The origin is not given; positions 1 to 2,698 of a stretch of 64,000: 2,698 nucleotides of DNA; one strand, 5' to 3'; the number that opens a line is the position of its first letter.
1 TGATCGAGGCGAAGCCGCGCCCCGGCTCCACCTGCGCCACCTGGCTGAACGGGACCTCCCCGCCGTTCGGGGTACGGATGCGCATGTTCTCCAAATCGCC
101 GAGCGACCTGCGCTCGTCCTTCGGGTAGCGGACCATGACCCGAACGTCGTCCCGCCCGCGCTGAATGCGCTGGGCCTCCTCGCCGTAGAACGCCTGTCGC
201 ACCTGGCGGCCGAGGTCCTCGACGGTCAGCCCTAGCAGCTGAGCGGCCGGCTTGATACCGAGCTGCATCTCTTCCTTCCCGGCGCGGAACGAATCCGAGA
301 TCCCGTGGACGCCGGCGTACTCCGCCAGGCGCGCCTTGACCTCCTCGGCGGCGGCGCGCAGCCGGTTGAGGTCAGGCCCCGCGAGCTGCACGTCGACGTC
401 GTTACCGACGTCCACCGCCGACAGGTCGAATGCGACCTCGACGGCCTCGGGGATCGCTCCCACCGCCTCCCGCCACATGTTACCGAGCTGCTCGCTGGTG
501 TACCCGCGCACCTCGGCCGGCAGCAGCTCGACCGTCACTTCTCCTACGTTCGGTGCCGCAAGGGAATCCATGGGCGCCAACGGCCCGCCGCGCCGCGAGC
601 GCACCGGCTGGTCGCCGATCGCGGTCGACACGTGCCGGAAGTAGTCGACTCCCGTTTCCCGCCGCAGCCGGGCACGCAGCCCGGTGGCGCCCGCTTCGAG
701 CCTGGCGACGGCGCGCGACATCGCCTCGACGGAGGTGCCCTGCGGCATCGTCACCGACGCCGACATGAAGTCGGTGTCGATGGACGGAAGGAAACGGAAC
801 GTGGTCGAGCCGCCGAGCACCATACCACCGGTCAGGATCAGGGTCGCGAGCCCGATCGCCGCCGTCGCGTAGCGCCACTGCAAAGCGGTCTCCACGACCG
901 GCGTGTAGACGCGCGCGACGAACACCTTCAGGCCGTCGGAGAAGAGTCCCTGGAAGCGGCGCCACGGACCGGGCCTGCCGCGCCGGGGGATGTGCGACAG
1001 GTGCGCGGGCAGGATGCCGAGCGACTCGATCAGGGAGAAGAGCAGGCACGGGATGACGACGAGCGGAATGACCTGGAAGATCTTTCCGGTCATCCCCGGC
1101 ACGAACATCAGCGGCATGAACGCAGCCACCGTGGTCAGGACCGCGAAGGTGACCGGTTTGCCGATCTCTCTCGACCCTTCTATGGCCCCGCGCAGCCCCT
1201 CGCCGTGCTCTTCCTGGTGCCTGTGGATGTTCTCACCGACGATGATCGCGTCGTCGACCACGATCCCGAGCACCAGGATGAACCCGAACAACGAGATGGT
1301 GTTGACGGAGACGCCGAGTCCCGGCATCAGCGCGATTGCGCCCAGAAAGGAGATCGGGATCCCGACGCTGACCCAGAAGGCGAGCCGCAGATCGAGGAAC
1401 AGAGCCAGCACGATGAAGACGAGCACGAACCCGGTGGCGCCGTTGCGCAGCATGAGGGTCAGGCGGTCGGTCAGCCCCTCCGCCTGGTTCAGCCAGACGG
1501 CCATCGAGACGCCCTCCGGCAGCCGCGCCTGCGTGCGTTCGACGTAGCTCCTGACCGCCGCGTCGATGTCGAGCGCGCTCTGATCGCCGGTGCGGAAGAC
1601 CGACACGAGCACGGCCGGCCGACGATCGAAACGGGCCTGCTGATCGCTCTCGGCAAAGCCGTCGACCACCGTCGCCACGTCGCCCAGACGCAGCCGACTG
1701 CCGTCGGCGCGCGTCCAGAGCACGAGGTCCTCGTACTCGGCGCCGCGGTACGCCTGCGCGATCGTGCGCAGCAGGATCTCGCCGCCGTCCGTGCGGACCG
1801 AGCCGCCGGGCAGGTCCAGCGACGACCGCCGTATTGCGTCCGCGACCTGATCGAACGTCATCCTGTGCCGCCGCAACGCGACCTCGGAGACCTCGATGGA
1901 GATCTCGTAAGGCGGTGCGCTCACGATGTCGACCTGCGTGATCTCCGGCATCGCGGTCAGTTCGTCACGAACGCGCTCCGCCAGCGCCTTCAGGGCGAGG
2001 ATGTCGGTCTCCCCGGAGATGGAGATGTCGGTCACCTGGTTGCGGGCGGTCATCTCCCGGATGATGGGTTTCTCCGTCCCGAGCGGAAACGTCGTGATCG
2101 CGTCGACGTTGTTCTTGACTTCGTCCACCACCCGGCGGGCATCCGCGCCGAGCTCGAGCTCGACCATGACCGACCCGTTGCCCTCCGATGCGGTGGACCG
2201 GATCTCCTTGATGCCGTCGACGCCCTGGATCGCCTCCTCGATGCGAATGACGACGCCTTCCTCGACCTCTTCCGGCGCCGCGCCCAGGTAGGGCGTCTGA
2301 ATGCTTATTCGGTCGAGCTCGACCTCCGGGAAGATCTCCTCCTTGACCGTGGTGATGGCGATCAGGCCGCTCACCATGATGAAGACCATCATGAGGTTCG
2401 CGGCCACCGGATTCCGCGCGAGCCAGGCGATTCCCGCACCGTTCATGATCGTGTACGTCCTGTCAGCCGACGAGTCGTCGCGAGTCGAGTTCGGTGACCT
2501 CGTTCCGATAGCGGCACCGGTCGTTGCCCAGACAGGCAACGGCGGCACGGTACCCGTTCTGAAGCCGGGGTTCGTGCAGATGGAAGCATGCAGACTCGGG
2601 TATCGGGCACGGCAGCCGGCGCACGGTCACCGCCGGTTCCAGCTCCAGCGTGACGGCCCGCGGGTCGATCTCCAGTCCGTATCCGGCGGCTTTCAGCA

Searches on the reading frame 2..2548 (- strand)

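Call 17: search_protein_families(library=pfam, proteins=[window:2-2548:-], max_evalue=0.01)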
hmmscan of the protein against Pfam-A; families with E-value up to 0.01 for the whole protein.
window:2-2548:- (849 aa): 3 families
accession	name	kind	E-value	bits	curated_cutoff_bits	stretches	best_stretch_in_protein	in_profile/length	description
PF00873.25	ACR_tran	-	1.7e-123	413.9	28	1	45-847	7-803/1021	AcrB/AcrD/AcrF family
PF03176.21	MMPL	-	0.00013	21.5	20.5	1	372-533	151-315/333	MMPL family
PF02355.23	SecD_SecF_C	-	0.0042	17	20.5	1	374-509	41-175/189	Protein export membrane protein SecD/SecF, C-terminal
